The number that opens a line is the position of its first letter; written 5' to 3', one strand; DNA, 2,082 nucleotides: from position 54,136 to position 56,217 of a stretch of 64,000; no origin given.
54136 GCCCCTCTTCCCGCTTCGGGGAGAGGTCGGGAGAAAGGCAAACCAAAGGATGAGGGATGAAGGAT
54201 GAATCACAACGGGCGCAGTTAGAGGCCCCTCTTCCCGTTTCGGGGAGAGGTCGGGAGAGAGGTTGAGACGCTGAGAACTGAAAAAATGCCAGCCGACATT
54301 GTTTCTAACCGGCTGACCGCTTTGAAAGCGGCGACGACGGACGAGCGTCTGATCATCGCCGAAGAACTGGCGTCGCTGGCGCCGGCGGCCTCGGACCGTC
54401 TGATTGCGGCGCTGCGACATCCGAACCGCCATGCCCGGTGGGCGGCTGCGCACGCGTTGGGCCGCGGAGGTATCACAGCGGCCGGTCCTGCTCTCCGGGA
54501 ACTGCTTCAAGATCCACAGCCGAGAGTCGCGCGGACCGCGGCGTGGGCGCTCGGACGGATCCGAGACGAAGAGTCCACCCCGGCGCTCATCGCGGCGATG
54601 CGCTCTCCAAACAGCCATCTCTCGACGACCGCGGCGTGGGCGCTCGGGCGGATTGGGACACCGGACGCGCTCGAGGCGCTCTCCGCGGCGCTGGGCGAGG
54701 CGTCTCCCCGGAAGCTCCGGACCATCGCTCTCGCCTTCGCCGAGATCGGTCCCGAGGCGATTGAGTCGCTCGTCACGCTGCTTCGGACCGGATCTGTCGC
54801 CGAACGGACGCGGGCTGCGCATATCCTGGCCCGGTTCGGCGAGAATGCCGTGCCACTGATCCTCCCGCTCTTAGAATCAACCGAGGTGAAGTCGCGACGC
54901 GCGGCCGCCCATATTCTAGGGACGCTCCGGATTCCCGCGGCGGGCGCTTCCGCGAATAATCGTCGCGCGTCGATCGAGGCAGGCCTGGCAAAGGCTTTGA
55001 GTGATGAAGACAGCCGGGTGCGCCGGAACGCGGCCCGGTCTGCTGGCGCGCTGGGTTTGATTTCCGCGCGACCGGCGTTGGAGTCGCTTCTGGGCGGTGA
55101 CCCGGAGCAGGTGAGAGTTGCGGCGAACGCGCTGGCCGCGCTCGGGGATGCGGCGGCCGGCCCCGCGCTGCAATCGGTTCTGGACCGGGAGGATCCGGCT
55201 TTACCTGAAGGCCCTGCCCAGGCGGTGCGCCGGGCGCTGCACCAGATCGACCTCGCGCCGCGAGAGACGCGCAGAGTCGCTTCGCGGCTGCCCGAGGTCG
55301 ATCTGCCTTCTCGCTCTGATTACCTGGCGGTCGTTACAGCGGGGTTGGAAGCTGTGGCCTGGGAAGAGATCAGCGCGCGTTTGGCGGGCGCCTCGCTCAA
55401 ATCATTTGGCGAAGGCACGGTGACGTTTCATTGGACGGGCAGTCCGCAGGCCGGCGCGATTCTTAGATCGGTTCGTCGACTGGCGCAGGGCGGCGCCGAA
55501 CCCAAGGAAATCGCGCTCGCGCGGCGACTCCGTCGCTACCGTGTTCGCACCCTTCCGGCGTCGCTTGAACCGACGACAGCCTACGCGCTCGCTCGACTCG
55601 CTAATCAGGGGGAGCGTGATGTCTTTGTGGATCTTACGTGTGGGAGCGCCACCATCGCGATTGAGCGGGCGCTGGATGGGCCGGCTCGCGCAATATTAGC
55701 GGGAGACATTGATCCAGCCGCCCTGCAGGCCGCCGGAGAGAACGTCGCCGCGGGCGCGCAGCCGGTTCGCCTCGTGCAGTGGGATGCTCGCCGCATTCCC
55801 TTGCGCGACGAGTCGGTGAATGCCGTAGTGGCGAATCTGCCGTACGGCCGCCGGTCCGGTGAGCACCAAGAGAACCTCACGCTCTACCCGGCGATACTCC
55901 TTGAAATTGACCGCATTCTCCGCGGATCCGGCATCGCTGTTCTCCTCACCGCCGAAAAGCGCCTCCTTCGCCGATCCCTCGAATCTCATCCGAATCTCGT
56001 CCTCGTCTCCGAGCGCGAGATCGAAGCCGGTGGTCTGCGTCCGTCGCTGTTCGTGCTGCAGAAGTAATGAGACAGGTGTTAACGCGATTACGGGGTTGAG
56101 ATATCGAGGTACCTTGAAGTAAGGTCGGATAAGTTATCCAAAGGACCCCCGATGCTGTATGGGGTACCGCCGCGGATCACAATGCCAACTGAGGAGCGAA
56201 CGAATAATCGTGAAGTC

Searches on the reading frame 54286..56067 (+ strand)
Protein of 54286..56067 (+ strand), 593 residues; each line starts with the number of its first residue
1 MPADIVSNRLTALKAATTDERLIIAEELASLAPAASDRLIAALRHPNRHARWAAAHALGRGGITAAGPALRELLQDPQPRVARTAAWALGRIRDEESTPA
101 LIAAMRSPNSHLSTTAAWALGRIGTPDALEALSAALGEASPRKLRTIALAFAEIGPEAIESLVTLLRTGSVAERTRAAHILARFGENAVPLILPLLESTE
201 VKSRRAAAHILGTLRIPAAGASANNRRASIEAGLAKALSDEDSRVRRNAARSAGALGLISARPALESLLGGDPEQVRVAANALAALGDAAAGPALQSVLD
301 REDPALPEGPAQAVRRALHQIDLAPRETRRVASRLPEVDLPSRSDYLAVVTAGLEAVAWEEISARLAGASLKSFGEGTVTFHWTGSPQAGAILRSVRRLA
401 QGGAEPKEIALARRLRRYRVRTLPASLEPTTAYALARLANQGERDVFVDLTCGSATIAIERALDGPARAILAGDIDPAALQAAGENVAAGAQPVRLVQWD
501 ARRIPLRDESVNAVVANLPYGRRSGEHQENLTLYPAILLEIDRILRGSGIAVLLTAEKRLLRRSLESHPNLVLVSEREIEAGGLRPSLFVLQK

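Call 7: search_protein_families(library=pfam, proteins=[window:54286-56067:+], max_evalue=0.001)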
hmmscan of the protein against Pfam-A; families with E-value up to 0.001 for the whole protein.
window:54286-56067:+ (593 aa): 11 families
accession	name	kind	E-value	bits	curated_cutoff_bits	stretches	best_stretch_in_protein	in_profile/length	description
PF13646.12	HEAT_2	-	2e-37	127.8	27.7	5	68-148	2-83/88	HEAT repeats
PF01170.24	UPF0020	-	1.2e-30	107.2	22.3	1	416-584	1-194/197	RMKL-like, methyltransferase domain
PF13513.12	HEAT_EZ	-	1.2e-18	67.5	27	1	66-92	29-55/55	HEAT-like repeat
PF02985.28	HEAT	-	2.5e-17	61.8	23.5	1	68-92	3-27/31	HEAT repeat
PF03130.22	HEAT_PBS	-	7.7e-13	48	20.9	2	81-105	1-25/27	PBS lyase HEAT-like repeat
PF00514.29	Arm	-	1.1e-11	44.8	20.6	0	68-92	15-39/41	Armadillo/beta-catenin-like repeat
PF13649.12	Methyltransf_25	-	2e-07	32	27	1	448-517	2-71/97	Methyltransferase domain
PF06325.19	PrmA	-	2e-06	28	22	1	429-517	146-233/296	Ribosomal protein L11 methyltransferase (PrmA)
PF05175.20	MTS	-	3.8e-06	27.1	23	1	431-559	20-144/170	Methyltransferase small domain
PF08241.18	Methyltransf_11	-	4.1e-06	27.8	21.2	1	449-552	2-94/95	Methyltransferase domain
PF12717.13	Cnd1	-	0.00046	20.7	26.4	0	70-101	63-93/162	non-SMC mitotic condensation complex subunit 1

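Call 10: find_encoding_contigs(protein=window:54286-56067:+, flank=3000, max_places=6)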
Protein window:54286-56067:+ (593 aa): 5 contigs read that carry it; 3 places shown.
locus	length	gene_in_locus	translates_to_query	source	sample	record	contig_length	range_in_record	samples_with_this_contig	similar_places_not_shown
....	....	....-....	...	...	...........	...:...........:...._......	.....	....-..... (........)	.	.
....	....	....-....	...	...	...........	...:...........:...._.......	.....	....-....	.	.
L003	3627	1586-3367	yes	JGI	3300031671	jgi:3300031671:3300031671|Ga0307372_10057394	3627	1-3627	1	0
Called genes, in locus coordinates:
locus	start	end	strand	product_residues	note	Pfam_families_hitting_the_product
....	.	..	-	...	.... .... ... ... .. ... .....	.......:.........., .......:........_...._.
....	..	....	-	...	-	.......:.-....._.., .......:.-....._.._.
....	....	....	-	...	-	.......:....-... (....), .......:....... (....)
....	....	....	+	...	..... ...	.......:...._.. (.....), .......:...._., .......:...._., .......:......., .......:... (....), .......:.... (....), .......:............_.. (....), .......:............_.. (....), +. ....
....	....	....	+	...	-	-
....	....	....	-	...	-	-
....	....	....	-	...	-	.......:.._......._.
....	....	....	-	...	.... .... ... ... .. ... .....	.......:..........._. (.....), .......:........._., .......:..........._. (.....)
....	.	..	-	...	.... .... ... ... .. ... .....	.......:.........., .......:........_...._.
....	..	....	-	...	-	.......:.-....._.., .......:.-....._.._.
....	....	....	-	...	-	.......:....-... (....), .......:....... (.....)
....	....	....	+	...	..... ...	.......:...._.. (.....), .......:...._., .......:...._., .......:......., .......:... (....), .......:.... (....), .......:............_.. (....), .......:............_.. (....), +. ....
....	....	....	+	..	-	-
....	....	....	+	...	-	-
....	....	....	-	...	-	-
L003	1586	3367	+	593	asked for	PF13513:HEAT_EZ (faint), PF13646:HEAT_2, PF13646:HEAT_2, PF01170:UPF0020, PF05175:MTS (weak), PF06325:PrmA (weak), PF08241:Methyltransf_11 (weak), PF13649:Methyltransf_25 (weak), +3 more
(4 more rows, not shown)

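Call 33: find_homologous_proteins(query=window:54286-56067:+, max_evalue=1e-20)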
Query window:54286-56067:+ (593 aa): 49 proteins with E <= 1e-20 among 8000 candidates.
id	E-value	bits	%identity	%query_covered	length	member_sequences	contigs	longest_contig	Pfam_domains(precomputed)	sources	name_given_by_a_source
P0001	0.0e+0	1222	100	100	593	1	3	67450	PF06325.20,PF05175.21,PF00514.30,PF13649.13,PF02985.29,PF01170.25,PF03130.23,PF13513.13,PF13646.13,PF08241.19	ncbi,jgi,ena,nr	ncbi:MAG TPA: HEAT repeat domain-containing protein [Armatimonadota bacterium]|nr:HEAT repeat domain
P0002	7.5e-189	647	57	98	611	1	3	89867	PF05175.21,PF00514.30,PF13649.13,PF02985.29,PF01170.25,PF03130.23,PF13513.13,PF13646.13,PF08241.19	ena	-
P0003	1.8e-121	425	64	55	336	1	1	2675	PF13847.13,PF05175.21,PF13649.13,PF01170.25,PF01209.25,PF08241.19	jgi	jgi:ubiquinone/menaquinone biosynthesis C-methylase UbiE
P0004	1.4e-42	165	35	44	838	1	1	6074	PF12717.14,PF00514.30,PF22646.3,PF02985.29,PF05569.18,PF01602.27,PF21581.4,PF25786.1,PF03130.23,PF13513.13,PF13646.13,PF23227.2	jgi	jgi:HEAT repeat protein/beta-lactamase regulating signal transducer with metallopeptidase domain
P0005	8.2e-42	162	35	46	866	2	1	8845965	PF12717.14,PF00514.30,PF02985.29,PF05569.18,PF24492.2,PF01602.27,PF21581.4,PF01347.29,PF25786.1,PF03130.23,PF13513.13,PF13646.13,PF23227.2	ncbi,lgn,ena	-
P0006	1.9e-38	151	35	42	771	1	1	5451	PF12717.14,PF00514.30,PF22646.3,PF02985.29,PF05569.18,PF01602.27,PF21581.4,PF25786.1,PF03130.23,PF20168.5,PF13513.13,PF13646.13,PF23227.2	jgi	jgi:HEAT repeat protein/beta-lactamase regulating signal transducer with metallopeptidase domain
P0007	1.0e-37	149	35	49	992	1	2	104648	PF12717.14,PF00514.30,PF12755.14,PF02985.29,PF01602.27,PF25767.2,PF21581.4,PF25786.1,PF03130.23,PF05729.19,PF20168.5,PF13513.13,PF13646.13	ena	-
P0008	4.6e-37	146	30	36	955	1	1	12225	PF21581.4,PF12717.14,PF00514.30,PF24714.2,PF12755.14,PF02985.29,PF11838.15,PF03130.23,PF13513.13,PF13646.13,PF23227.2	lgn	-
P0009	2.0e-36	144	32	48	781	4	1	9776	PF12717.14,PF00514.30,PF22646.3,PF02985.29,PF05569.18,PF24492.2,PF01602.27,PF21581.4,PF03130.23,PF20168.5,PF13513.13,PF13646.13,PF23227.2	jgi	jgi:HEAT repeat protein/beta-lactamase regulating signal transducer with metallopeptidase domain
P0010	4.7e-36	143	34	30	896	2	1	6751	PF12717.14,PF00514.30,PF22646.3,PF02985.29,PF05569.18,PF01602.27,PF21581.4,PF25786.1,PF03130.23,PF27207.1,PF13513.13,PF13646.13,PF23227.2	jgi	-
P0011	6.7e-35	139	31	32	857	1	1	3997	PF23271.2,PF12717.14,PF00514.30,PF24714.2,PF12755.14,PF02985.29,PF11838.15,PF24492.2,PF01602.27,PF14663.12,PF25767.2,PF21581.4,PF01347.29,PF25786.1,PF03130.23,PF13513.13,PF13646.13,PF25151.2,PF23227.2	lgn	-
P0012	2.8e-34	137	32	48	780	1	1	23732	PF12717.14,PF00514.30,PF22646.3,PF02985.29,PF05569.18,PF24492.2,PF01602.27,PF21581.4,PF03130.23,PF20168.5,PF13513.13,PF13646.13,PF23227.2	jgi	jgi:HEAT repeat protein/beta-lactamase regulating signal transducer with metallopeptidase domain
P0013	1.6e-33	135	36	39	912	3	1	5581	PF12717.14,PF00514.30,PF12755.14,PF02985.29,PF11838.15,PF05569.18,PF01602.27,PF25780.2,PF21581.4,PF01347.29,PF25786.1,PF03130.23,PF27207.1,PF20168.5,PF13513.13,PF13646.13,PF23227.2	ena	-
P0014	5.2e-30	123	33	40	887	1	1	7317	PF12717.14,PF00514.30,PF02985.29,PF11838.15,PF05569.18,PF01602.27,PF21581.4,PF01347.29,PF25786.1,PF03130.23,PF27207.1,PF20168.5,PF13513.13,PF13646.13,PF23227.2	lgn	-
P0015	7.2e-30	123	33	46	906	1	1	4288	PF12717.14,PF00514.30,PF02985.29,PF11838.15,PF05569.18,PF01602.27,PF21581.4,PF25786.1,PF03130.23,PF27207.1,PF20168.5,PF13513.13,PF13646.13,PF23227.2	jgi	jgi:HEAT repeat protein/beta-lactamase regulating signal transducer with metallopeptidase domain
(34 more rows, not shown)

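Call 34: find_encoding_contigs(protein=P0002, flank=10000, max_places=3)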
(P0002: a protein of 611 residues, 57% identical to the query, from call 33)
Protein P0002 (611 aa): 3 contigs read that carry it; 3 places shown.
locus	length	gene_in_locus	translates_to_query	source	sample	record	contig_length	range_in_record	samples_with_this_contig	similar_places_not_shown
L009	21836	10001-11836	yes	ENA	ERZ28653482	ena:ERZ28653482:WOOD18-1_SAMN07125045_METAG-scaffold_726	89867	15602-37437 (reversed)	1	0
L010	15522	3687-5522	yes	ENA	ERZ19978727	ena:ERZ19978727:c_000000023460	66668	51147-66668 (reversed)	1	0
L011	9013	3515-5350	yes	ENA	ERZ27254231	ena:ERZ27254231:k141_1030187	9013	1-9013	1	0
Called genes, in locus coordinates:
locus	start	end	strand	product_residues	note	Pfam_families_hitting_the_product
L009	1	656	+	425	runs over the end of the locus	PF09861:Lar_N, PF21113:LarA_C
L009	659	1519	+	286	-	PF02749:QRPTase_N, PF01729:QRPTase_C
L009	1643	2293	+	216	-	PF02223:Thymidylate_kin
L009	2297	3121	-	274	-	PF04951:Peptidase_M55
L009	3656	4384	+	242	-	PF01925:TauE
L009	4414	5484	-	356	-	PF08239:SH3_3 (faint), PF18348:SH3_16, PF00877:NLPC_P60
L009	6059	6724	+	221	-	-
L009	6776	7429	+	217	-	PF00072:Response_reg, PF00196:GerE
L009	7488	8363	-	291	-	-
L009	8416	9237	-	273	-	PF12697:Abhydrolase_6 (weak), PF12146:Hydrolase_4, PF00561:Abhydrolase_1 (faint)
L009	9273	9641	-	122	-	PF01740:STAS, PF13466:STAS_2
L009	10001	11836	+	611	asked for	PF02985:HEAT (faint), PF13513:HEAT_EZ (faint), PF03130:HEAT_PBS (faint), PF13646:HEAT_2, PF01170:UPF0020, PF05175:MTS (weak), PF08241:Methyltransf_11 (weak), PF13649:Methyltransf_25, +1 more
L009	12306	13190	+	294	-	PF01678:DAP_epimerase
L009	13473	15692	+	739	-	PF04715: (weak), PF00425:Chorismate_bind, PF00117:GATase, PF07722:Peptidase_C26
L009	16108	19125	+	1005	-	PF17957:Big_7 (faint), PF07833:Cu_amine_oxidN1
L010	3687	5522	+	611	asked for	PF02985:HEAT (faint), PF13513:HEAT_EZ (faint), PF03130:HEAT_PBS (faint), PF13646:HEAT_2, PF01170:UPF0020, PF05175:MTS (weak), PF08241:Methyltransf_11 (weak), PF13649:Methyltransf_25, +1 more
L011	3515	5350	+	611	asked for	PF02985:HEAT (faint), PF13513:HEAT_EZ (faint), PF03130:HEAT_PBS (faint), PF13646:HEAT_2, PF01170:UPF0020, PF05175:MTS (weak), PF08241:Methyltransf_11 (weak), PF13649:Methyltransf_25, +1 more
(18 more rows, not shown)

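Call 35: find_encoding_contigs(protein=P0003, flank=5000, max_places=3)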
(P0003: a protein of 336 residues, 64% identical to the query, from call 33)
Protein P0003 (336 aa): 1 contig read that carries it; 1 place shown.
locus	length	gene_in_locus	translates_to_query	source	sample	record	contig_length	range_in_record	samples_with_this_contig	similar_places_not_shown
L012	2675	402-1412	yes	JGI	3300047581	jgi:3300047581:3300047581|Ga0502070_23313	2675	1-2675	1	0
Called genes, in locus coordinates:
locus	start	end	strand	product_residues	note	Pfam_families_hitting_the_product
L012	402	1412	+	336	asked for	PF01170:UPF0020, PF01209:Ubie_methyltran, PF05175:MTS, PF13847:Methyltransf_31, PF08241:Methyltransf_11, PF13649:Methyltransf_25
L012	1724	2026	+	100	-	-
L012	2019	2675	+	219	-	?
